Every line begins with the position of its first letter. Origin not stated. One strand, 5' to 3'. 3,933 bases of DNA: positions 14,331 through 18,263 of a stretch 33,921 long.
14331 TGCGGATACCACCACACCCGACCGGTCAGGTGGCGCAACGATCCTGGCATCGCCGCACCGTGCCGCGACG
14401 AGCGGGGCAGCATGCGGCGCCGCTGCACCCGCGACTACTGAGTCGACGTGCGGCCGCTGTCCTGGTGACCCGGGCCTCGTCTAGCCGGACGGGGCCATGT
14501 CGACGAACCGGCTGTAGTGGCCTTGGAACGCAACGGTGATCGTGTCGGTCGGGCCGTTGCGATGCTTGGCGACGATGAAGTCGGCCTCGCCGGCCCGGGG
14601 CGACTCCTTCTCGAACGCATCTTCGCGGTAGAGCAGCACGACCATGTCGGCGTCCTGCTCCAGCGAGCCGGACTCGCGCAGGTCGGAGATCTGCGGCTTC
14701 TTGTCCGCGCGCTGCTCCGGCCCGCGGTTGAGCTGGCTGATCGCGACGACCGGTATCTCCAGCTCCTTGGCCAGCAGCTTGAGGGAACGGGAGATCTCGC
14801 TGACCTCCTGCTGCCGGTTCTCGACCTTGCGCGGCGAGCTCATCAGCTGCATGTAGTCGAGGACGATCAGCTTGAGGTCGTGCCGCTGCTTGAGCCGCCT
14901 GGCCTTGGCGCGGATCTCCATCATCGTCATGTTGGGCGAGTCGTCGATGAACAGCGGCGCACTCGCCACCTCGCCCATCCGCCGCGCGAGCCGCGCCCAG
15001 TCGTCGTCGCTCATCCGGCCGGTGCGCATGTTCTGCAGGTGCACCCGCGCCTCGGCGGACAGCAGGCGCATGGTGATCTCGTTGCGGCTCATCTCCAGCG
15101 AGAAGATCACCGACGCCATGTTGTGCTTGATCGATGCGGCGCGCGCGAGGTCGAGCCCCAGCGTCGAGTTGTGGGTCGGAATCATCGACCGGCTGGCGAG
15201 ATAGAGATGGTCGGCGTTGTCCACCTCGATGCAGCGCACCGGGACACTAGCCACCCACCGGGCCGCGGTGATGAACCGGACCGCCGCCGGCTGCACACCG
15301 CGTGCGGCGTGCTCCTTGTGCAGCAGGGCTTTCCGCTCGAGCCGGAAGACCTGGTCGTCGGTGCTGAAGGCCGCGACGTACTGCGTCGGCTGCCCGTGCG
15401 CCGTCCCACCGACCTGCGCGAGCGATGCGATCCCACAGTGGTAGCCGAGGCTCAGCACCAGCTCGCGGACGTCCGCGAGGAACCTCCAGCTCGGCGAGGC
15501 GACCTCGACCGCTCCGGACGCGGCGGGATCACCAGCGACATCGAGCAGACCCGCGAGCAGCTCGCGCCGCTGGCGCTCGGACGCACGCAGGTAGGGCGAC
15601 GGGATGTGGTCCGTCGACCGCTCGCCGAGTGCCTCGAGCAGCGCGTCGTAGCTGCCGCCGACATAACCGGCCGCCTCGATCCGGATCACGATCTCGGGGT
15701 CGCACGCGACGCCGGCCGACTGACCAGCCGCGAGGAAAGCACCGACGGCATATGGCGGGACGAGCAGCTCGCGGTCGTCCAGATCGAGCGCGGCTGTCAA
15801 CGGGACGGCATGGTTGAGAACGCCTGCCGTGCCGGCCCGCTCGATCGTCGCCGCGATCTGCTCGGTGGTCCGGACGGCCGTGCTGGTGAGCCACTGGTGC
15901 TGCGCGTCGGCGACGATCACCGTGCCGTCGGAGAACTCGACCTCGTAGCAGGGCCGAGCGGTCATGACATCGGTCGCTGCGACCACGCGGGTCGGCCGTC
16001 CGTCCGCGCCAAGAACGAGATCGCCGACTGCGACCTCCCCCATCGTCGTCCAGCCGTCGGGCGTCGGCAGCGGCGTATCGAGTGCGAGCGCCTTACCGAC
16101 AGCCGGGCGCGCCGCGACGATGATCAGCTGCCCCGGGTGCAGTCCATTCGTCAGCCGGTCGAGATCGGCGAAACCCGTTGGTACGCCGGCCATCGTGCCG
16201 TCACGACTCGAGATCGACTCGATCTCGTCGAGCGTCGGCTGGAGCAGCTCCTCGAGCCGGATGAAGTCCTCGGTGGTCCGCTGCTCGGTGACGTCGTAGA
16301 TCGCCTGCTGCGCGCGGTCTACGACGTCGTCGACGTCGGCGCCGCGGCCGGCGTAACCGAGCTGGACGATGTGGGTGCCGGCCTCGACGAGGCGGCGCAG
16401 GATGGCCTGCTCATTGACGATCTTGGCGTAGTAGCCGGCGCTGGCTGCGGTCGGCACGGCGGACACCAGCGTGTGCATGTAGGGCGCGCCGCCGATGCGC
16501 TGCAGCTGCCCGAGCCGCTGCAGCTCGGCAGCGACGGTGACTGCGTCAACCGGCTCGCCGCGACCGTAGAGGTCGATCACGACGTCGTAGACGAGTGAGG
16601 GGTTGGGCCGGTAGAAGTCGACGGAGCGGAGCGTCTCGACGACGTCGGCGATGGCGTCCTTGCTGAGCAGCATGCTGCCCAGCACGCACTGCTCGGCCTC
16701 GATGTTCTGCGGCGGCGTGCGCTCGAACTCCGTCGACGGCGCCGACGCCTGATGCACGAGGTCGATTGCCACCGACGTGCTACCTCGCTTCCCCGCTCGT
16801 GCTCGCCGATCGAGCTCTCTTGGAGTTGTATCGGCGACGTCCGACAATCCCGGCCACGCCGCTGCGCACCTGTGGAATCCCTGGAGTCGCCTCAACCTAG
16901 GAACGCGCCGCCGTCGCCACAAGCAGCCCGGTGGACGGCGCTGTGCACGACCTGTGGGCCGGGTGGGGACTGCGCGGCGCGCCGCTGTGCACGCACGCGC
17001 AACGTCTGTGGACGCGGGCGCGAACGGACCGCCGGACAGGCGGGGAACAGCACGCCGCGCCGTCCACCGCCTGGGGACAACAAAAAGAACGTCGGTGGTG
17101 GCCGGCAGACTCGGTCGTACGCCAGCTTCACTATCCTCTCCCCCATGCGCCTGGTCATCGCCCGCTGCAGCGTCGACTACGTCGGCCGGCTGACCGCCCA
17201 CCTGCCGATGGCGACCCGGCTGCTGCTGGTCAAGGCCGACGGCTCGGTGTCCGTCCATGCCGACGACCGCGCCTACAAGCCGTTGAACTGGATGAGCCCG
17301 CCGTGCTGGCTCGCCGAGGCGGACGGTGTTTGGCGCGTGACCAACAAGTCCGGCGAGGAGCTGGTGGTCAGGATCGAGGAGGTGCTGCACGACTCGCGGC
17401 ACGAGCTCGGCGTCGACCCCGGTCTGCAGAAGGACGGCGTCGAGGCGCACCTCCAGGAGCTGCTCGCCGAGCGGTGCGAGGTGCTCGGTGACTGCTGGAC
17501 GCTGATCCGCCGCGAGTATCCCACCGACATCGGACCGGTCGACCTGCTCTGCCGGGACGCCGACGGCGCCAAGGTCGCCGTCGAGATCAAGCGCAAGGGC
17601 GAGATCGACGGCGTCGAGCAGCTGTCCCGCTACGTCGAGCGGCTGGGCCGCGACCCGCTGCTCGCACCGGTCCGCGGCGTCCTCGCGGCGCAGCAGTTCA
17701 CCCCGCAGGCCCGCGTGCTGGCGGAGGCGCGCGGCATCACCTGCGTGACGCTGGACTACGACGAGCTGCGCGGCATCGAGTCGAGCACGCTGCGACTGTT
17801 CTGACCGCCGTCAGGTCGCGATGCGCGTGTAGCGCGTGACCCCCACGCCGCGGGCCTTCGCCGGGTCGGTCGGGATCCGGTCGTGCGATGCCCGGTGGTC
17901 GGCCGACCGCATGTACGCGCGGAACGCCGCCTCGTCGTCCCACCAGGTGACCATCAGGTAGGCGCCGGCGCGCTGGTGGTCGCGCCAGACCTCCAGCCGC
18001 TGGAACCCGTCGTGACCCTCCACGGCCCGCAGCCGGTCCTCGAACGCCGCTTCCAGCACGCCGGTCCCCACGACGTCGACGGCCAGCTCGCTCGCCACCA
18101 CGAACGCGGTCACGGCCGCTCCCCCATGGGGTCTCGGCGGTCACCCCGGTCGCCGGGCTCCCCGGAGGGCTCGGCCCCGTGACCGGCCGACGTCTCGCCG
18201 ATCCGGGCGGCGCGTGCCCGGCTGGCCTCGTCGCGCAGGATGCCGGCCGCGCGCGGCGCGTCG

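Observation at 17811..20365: Translationally coupled operon: HATPase remnant, dead GGDEF, DNA-binding-domain-less CarH-like B12 module, ABM monooxygenase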

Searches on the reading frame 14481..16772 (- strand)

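Call 92: search_protein_families(library=pfam, proteins=[window:14481-16772:-], max_evalue=0.00001)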
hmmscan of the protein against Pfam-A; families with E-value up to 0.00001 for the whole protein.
window:14481-16772:- (763 aa): 3 families
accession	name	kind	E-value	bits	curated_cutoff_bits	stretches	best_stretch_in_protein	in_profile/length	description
PF03796.21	DnaB_C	-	1.8e-99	332.7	27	2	536-757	33-254/255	DnaB-like helicase C terminal domain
PF00772.26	DnaB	-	4.7e-32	110.5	23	1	20-121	2-103/103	DnaB-like helicase N terminal domain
PF13481.12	AAA_25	-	9.1e-11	42.2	27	1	550-682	71-191/195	AAA domain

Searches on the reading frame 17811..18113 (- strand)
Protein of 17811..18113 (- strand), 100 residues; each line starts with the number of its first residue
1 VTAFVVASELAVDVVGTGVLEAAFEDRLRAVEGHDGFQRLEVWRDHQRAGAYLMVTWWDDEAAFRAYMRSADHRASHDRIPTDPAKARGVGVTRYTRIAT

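Call 3: search_protein_families(library=pfam, proteins=[window:17811-18113:-], max_evalue=1)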
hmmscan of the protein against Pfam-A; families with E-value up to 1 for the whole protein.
window:17811-18113:- (100 aa): 4 families
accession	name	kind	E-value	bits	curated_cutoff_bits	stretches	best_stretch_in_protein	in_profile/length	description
PF03992.22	ABM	-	2.9e-12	47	23.1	1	20-78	18-77/78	Antibiotic biosynthesis monooxygenase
PF16291.11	DUF4937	-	0.046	14.4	28.3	1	29-80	25-71/89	Domain of unknown function (DUF4937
PF13826.12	Monooxy_af470-like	-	0.098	13.4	25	1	34-92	38-94/118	Monooxygenase af470-like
PF07876.18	Dabb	-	0.2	12.8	25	1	25-80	22-82/96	Stress responsive A/B Barrel Domain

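Call 8: search_protein_families(library=ncbifam, proteins=[window:17811-18113:-], max_evalue=1)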
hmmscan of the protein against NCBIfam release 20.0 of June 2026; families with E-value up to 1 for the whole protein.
window:17811-18113:- (100 aa): 4 families
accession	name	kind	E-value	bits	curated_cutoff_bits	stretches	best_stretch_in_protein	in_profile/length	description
NF009840.0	PRK13315.1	equivalog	4.5e-06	27.1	119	1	30-79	27-78/107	heme oxygenase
NF053649.1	HemeDegHumQ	equivalog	5.3e-05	23.4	130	1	21-81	19-81/102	heme-degrading protein HmuQ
NF009839.0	PRK13314.1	equivalog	0.023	14.6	115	1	26-79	23-78/107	heme oxygenase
TIGR03792.1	TIGR03792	hypoth_equivalog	0.13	12.2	45.75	1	32-65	30-63/90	TIGR03792 family protein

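Call 39: search_solved_structures(query=window:17811-18113:-, max_evalue=10, show_alignments=5)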
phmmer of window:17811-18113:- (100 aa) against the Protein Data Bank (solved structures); distinct sequences matched with E-value up to 10: 15.
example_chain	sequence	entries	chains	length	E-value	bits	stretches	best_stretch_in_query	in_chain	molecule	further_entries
4oz5_A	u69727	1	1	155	5.6e-07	33.1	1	3-85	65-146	Bacillus subtilis HmoB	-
1iuj_A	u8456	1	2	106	9e-07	32.4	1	18-87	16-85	hypothetical protein TT1380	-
4fvc_A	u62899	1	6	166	3e-06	30.7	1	3-82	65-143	Putative uncharacterized protein yhgC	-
4jou_A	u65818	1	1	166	3.1e-06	30.7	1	3-82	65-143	Putative uncharacterized protein yhgC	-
3tvz_A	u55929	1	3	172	3.3e-06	30.6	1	3-82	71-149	Putative uncharacterized protein yhgC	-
4nl5_A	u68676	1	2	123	0.00017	25.1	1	16-71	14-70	Heme-degrading monooxygenase HmoB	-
5uq4_A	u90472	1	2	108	0.00022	24.8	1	15-77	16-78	Monooxygenase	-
3hx9_A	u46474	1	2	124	0.00031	24.3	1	16-77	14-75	Protein Rv3592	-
6ple_A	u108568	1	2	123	0.0011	22.5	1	16-71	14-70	Heme oxygenase (mycobilin-producing)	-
6ds7_A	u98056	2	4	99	0.002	21.7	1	16-77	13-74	Heme-degrading monooxygenase HmoB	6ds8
7bio_A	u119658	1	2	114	0.46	14.1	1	21-78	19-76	Monooxygenase/putative anthronoxygenase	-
5yb2_E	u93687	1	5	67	0.64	13.7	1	25-70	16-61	Envelope glycoprotein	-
8ecp_A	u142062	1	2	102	0.65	13.7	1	24-71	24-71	Antibiotic biosynthesis monooxygenase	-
4iv6_A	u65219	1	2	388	0.69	13.6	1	9-54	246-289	Acyl-CoA dehydrogenase FadE3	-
8ecx_A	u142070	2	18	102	0.87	13.3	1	25-71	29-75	Antibiotic biosynthesis monooxygenase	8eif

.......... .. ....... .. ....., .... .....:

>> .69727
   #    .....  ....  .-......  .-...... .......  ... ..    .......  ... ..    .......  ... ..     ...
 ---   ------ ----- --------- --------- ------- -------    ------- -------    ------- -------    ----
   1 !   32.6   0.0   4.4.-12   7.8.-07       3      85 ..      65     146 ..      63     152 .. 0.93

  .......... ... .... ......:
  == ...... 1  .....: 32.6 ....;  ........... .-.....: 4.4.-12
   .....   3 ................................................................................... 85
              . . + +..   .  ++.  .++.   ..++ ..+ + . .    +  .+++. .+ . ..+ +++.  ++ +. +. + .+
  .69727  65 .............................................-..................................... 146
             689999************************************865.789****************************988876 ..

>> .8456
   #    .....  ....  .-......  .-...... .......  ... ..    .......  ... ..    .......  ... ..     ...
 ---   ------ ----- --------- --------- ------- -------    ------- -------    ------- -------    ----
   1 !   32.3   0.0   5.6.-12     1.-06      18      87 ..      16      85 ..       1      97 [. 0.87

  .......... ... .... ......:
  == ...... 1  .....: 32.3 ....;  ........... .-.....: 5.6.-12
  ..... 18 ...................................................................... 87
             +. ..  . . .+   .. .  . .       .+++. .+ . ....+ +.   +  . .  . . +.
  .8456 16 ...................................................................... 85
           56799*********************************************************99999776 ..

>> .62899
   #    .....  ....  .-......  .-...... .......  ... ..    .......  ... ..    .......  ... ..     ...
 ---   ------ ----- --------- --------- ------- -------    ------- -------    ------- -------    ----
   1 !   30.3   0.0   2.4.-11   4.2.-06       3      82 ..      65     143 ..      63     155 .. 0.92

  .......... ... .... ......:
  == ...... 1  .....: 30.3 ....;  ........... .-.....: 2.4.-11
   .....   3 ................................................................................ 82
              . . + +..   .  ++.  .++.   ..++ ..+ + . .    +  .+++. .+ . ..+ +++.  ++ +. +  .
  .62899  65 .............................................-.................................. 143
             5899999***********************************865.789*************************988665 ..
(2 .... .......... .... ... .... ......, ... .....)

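Call 97: find_homologous_proteins(query=window:17811-18113:-, max_evalue=0.000001)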
Query window:17811-18113:- (100 aa): 135 proteins with E <= 0.000001 among 142 candidates; the best 120 are listed.
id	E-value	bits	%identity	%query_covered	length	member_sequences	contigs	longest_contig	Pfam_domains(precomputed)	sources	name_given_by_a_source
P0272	3.7e-59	215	99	100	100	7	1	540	PF03992.23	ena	-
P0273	4.0e-41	157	78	98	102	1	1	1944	PF03992.23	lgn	-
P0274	6.4e-41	156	75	97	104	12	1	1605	PF03992.23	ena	-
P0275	7.0e-41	156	72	98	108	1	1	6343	PF03992.23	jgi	-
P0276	9.2e-41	156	74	99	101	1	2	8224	PF03992.23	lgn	-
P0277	2.1e-40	155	71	99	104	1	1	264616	PF03992.23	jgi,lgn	jgi:heme-degrading monooxygenase HmoA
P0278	2.3e-40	155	72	98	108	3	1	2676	PF03992.23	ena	-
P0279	2.5e-40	155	71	98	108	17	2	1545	PF03992.23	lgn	-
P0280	2.8e-40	154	74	97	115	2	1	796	PF03992.23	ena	-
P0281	3.7e-40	154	73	98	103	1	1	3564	PF03992.23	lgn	-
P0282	6.4e-40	153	74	98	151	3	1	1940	PF03992.23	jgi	jgi:heme-degrading monooxygenase HmoA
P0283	6.5e-40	153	72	98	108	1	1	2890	PF03992.23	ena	-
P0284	8.7e-40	153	73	100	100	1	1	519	PF03992.23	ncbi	-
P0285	1.1e-39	152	72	100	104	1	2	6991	PF03992.23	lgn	-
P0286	1.9e-39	152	73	98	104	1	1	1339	PF03992.23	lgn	-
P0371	5.7e-20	89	47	99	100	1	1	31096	PF03992.23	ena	-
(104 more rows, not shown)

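Call 98: find_encoding_contigs(protein=P0371, flank=5000, max_places=2)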
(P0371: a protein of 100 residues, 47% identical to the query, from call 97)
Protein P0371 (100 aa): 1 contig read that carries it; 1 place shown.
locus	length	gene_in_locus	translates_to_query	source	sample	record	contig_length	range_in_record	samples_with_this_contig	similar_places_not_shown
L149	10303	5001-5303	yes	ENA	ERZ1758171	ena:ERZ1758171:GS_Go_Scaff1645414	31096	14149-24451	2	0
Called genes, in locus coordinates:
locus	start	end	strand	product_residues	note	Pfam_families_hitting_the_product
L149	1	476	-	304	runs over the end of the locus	PF12679:ABC2_membrane_2 (weak)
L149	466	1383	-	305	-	PF00005:ABC_tran, PF16575:CLP1_P (faint), PF13304:AAA_21 (weak)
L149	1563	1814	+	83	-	PF17653:DUF5522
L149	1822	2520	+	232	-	PF01902:Diphthami_syn_2_N (weak), PF28410:Diphthami_syn_2_C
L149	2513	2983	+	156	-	PF10002:DUF2243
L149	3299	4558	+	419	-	PF00561:Abhydrolase_1 (faint), PF02129:Peptidase_S15, PF12146:Hydrolase_4 (weak), PF12697:Abhydrolase_6 (weak)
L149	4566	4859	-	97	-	PF14542:Acetyltransf_CG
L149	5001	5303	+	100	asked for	PF03992:ABM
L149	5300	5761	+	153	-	-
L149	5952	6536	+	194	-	-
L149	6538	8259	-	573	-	PF07995:GSDH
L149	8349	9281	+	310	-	PF00106:adh_short, PF08659:KR, PF13561:adh_short_C2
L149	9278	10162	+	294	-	PF00106:adh_short, PF08659:KR, PF13561:adh_short_C2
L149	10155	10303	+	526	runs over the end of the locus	PF01266:DAO (weak), PF01593:Amino_oxidase, PF13450:NAD_binding_8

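Call 101: search_protein_families(library=pfam, proteins=[L149:5300-5761:+, L149:5952-6536:+], max_evalue=10)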
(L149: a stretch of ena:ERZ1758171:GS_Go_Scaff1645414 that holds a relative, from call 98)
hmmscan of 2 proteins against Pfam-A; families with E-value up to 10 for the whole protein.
L149:5300-5761:+ (153 aa): 0 families

L149:5952-6536:+ (194 aa): 0 families
